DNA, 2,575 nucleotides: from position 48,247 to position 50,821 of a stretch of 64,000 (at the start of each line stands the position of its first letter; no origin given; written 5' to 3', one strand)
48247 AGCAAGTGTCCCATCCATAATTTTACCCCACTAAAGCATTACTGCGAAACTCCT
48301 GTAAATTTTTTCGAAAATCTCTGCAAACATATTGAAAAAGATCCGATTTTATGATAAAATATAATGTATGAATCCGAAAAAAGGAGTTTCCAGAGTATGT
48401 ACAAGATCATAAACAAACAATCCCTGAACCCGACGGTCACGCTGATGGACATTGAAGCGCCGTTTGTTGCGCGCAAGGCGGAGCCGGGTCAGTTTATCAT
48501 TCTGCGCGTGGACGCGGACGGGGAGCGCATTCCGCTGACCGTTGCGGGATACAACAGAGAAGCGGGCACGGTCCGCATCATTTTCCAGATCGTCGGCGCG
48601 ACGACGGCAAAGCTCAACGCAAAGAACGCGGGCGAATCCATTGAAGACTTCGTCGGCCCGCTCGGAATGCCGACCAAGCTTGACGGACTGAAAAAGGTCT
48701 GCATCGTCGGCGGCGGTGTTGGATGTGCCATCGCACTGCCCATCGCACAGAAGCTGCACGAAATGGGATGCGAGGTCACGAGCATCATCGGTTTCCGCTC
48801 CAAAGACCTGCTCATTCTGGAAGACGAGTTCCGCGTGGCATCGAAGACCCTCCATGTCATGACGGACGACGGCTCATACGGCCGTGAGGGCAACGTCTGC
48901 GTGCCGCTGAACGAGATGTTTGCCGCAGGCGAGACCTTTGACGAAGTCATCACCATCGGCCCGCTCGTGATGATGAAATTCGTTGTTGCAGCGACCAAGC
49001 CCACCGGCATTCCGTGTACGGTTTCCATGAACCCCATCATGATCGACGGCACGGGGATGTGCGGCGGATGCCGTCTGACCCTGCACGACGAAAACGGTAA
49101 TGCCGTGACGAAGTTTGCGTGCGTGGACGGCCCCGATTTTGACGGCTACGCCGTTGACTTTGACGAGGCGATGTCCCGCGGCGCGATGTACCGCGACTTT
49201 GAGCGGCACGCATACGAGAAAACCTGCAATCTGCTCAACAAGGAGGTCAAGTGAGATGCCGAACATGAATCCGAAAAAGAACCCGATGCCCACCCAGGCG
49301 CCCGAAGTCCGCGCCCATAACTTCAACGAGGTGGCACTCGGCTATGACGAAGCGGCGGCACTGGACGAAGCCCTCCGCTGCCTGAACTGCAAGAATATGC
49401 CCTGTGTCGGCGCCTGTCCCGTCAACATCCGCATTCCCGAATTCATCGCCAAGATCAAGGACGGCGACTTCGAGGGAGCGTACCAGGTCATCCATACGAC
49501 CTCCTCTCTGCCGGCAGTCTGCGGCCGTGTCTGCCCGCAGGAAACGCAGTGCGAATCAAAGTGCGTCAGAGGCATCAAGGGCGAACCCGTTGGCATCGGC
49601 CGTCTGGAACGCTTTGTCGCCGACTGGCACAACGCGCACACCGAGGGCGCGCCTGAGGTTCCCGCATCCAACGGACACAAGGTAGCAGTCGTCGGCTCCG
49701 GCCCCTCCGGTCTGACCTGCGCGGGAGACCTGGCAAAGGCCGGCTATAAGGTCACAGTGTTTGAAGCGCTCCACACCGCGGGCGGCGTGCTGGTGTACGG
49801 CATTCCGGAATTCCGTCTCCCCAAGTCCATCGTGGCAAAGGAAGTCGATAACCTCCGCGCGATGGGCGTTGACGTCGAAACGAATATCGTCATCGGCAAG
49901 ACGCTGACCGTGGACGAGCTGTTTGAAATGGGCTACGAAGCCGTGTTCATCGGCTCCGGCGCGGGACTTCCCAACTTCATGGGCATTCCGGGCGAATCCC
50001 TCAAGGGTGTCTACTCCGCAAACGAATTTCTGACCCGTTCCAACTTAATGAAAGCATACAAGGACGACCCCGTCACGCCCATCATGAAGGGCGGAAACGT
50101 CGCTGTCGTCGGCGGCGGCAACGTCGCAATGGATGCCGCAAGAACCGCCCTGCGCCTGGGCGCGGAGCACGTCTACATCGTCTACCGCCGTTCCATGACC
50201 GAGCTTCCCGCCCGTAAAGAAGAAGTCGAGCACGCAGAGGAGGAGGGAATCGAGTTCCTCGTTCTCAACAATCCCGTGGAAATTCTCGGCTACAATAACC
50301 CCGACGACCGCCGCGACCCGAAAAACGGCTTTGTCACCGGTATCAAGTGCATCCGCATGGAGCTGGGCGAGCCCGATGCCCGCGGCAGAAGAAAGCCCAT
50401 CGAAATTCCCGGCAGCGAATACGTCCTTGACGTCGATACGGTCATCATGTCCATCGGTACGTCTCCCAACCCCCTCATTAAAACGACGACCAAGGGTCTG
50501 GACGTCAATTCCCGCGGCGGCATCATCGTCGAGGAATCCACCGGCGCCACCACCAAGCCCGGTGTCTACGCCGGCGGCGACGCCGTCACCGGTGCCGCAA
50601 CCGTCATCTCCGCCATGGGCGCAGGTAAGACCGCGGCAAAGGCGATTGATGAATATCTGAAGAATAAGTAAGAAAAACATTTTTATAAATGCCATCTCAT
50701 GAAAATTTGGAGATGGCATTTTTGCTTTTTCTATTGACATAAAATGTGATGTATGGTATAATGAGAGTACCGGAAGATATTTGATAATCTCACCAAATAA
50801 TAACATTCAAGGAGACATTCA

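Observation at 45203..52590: Two paralogous AT-rich cassettes (secreted C39-like cysteine peptidase plus membrane-tethered small proteins) bracket the GC-rich nfnAB operon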

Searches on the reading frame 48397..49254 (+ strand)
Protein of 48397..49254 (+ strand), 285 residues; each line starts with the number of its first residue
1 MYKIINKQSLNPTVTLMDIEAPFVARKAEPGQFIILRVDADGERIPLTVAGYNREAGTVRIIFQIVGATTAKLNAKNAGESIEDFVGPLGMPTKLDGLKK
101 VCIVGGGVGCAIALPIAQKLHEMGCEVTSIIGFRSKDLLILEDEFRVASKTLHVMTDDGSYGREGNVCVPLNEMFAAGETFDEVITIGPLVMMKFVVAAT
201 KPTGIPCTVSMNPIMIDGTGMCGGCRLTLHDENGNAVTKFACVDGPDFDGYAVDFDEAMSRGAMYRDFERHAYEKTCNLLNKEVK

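Call 96: find_encoding_contigs(protein=window:48397-49254:+, flank=6000, max_places=8)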
Protein window:48397-49254:+ (285 aa): 9 contigs read that carry it; 8 places shown.
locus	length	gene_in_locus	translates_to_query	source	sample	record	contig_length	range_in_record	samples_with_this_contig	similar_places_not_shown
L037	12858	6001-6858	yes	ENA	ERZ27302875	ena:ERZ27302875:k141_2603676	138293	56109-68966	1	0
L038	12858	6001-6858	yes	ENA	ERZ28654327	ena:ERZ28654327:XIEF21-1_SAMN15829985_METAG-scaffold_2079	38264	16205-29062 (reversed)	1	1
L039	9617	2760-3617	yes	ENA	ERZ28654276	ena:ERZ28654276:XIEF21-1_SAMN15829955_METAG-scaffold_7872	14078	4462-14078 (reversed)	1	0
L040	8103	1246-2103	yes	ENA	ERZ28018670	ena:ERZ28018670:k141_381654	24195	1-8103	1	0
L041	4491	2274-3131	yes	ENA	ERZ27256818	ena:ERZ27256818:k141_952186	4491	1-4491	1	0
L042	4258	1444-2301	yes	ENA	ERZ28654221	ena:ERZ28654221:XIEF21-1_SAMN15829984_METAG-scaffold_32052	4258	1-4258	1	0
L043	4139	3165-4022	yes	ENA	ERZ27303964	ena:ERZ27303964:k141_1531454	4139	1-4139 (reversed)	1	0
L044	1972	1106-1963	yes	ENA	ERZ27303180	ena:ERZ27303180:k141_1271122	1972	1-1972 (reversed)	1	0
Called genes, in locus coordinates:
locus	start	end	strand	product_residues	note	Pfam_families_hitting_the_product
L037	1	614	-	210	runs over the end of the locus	PF07947:YhhN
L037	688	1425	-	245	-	PF03009:GDPD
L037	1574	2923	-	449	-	PF17785:PUA_3, PF10672:Methyltrans_SAM, PF02475:TRM5-TYW2_MTfase (weak), PF01170:UPF0020 (weak), PF03602:Cons_hypoth95, PF05175:MTS, PF13649:Methyltransf_25, PF13847:Methyltransf_31, +2 more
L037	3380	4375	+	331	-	PF03412:Peptidase_C39, PF12385:Peptidase_C70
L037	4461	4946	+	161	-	-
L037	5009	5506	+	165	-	-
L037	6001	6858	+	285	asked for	PF10418:DHODB_Fe-S_bind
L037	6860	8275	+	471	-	PF14691:Fer4_20, PF13738:Pyr_redox_3 (faint), PF01946:Thi4 (weak), PF07992:Pyr_redox_2, PF12831:FAD_oxidored (faint), PF13241:NAD_binding_7 (faint), PF13450:NAD_binding_8, PF00070:Pyr_redox (weak)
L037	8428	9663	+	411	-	-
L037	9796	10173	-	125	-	-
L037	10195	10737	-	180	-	PF11193:DUF2812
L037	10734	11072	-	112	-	PF03551:PadR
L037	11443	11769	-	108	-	PF04026:SpoVG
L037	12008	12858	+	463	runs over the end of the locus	PF01225:Mur_ligase, PF08245:Mur_ligase_M, PF02875:Mur_ligase_C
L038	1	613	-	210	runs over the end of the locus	PF07947:YhhN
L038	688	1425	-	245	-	PF03009:GDPD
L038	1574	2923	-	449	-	PF17785:PUA_3, PF10672:Methyltrans_SAM, PF02475:TRM5-TYW2_MTfase (weak), PF01170:UPF0020 (weak), PF03602:Cons_hypoth95, PF05175:MTS, PF13649:Methyltransf_25, PF13847:Methyltransf_31, +2 more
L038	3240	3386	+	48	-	-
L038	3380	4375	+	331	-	PF03412:Peptidase_C39, PF12385:Peptidase_C70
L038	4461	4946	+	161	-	-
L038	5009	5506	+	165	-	-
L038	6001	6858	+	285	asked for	PF10418:DHODB_Fe-S_bind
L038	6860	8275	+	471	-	PF14691:Fer4_20, PF13738:Pyr_redox_3 (faint), PF01946:Thi4 (weak), PF07992:Pyr_redox_2, PF12831:FAD_oxidored (faint), PF13241:NAD_binding_7 (faint), PF13450:NAD_binding_8, PF00070:Pyr_redox (weak)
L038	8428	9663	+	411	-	-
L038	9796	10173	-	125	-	-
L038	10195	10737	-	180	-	PF11193:DUF2812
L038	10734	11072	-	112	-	PF03551:PadR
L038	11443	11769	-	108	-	PF04026:SpoVG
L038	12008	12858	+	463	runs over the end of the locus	PF01225:Mur_ligase, PF08245:Mur_ligase_M, PF02875:Mur_ligase_C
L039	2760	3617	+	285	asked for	PF10418:DHODB_Fe-S_bind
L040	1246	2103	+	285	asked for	PF10418:DHODB_Fe-S_bind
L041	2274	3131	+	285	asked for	PF10418:DHODB_Fe-S_bind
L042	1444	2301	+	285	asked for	PF10418:DHODB_Fe-S_bind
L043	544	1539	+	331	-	PF03412:Peptidase_C39, PF12385:Peptidase_C70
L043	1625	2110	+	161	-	-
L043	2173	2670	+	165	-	-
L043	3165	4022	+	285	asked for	PF10418:DHODB_Fe-S_bind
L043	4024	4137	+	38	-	?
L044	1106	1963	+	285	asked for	PF10418:DHODB_Fe-S_bind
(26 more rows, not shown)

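Call 117: search_protein_families(library=ncbifam, proteins=[window:48397-49254:+], max_evalue=0.00001)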
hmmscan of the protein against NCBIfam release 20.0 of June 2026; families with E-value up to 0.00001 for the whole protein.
window:48397-49254:+ (285 aa): 11 families
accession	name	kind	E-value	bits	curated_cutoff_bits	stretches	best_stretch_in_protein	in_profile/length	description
NF004862.0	PRK06222.1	subfamily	1.7e-112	375.5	220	1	1-280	1-275/281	sulfide/dihydroorotate dehydrogenase-like FAD/NAD-binding protein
NF009414.0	PRK12778.1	equivalog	4.1e-103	346.1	1103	1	1-275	1-270/752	bifunctional dihydroorotate dehydrogenase B NAD binding subunit/NADPH-dependent glutamate synthase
NF009413.0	PRK12775.1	equivalog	2.1e-82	277.5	1895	1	1-281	1-276/1006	putative trifunctional 2-polyprenylphenol hydroxylase/glutamate synthase subunit beta/ferritin domain-containing protein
NF009415.0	PRK12779.1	equivalog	1.7e-63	214.9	1519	1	2-275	651-940/944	putative bifunctional glutamate synthase subunit beta/2-polyprenylphenol hydroxylase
NF000797.0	PRK00054.1-2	equivalog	4.9e-37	127.6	270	1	3-249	18-261/267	dihydroorotate dehydrogenase electron transfer subunit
NF000796.0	PRK00054.1-1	equivalog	6.3e-35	120.6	224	1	4-253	8-235/254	dihydroorotate dehydrogenase electron transfer subunit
NF000799.0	PRK00054.1-4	equivalog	9.8e-32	110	314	1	4-249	9-252/258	dihydroorotate dehydrogenase electron transfer subunit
NF000798.0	PRK00054.1-3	equivalog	9.8e-31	107.2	219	1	2-253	8-242/244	dihydroorotate dehydrogenase electron transfer subunit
TIGR02911.1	sulfite_red_B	equivalog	1.6e-13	50.4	288.6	1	26-249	29-252/261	anaerobic sulfite reductase subunit AsrB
NF004470.0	PRK05802.1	equivalog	3e-12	46.2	313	1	3-234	69-310/330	sulfide/dihydroorotate dehydrogenase-like FAD/NAD-binding protein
NF006220.0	PRK08345.1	subfamily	1.1e-06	28.1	395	0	28-113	43-128/294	cytochrome-c3 hydrogenase subunit gamma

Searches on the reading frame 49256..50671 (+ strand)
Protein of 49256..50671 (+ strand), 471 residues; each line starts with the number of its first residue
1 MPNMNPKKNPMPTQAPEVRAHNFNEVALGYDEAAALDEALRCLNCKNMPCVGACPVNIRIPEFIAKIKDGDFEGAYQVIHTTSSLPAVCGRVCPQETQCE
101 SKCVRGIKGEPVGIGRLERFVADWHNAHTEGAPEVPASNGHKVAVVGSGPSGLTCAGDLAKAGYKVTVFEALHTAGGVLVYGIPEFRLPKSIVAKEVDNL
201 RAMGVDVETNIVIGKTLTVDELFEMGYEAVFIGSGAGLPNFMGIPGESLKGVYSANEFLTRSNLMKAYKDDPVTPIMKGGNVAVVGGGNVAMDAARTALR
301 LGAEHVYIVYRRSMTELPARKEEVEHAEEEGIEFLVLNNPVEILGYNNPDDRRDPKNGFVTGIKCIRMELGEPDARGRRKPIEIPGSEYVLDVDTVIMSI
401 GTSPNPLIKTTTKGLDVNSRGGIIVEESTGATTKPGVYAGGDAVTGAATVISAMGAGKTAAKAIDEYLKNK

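Call 117: search_protein_families(library=ncbifam, proteins=[window:49256-50671:+], max_evalue=0.00001)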
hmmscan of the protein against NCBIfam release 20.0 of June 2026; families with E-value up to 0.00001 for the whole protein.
window:49256-50671:+ (471 aa): 38 families (the best 25 are shown)
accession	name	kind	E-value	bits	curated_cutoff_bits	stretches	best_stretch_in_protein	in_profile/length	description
NF009414.0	PRK12778.1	equivalog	7.1e-214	712.3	1103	1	4-471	292-752/752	bifunctional dihydroorotate dehydrogenase B NAD binding subunit/NADPH-dependent glutamate synthase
TIGR01316.1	gltA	equivalog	2.1e-169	564.1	471.75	1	16-468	2-449/449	NADPH-dependent glutamate synthase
NF009413.0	PRK12775.1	equivalog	6.4e-159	530.7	1895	1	3-470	294-756/1006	putative trifunctional 2-polyprenylphenol hydroxylase/glutamate synthase subunit beta/ferritin domain-containing protein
NF009415.0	PRK12779.1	equivalog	9.7e-121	404.3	1519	1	50-466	210-624/944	putative bifunctional glutamate synthase subunit beta/2-polyprenylphenol hydroxylase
NF009454.0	PRK12814.1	equivalog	1.5e-115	387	916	1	48-471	102-503/657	putative NADPH-dependent glutamate synthase small subunit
TIGR01318.1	gltD_gamma_fam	subfamily_domain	4.6e-113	378.2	482.95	1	14-469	14-466/467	glutamate synthase, small subunit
NF009410.0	PRK12771.1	subfamily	8.5e-112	374.5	516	1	48-470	48-447/566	NAD(P)-binding protein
NF009408.0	PRK12769.1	equivalog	1.1e-104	351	1003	1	12-470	197-653/659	formate-dependent uric acid utilization protein AegA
TIGR03315.1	Se_ygfK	equivalog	2.8e-86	289.9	835.3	1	32-464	429-835/1012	putative selenate reductase subunit YgfK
NF009451.0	PRK12809.1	equivalog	1.1e-85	288.2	1154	1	17-464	185-630/639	formate-dependent uric acid utilization protein YgfT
NF010590.0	PRK13984.1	equivalog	3.8e-83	279.7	946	1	10-470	160-608/611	putative oxidoreductase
TIGR01317.1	GOGAT_sm_gam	subfamily_domain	5.9e-80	269.4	447.7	1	7-469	9-479/485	glutamate synthase small subunit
NF009409.0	PRK12770.1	subfamily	2.3e-76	257.2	343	1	135-471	13-353/360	putative glutamate synthase subunit beta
NF045663.1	diclust_near_Sec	equivalog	5.5e-46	157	530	1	41-236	11-199/759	pyridine nucleotide-disulfide oxidoreductase/dicluster-binding protein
TIGR01292.1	TRX_reduct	equivalog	9.4e-20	70.6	343.45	1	387-468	221-300/300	thioredoxin-disulfide reductase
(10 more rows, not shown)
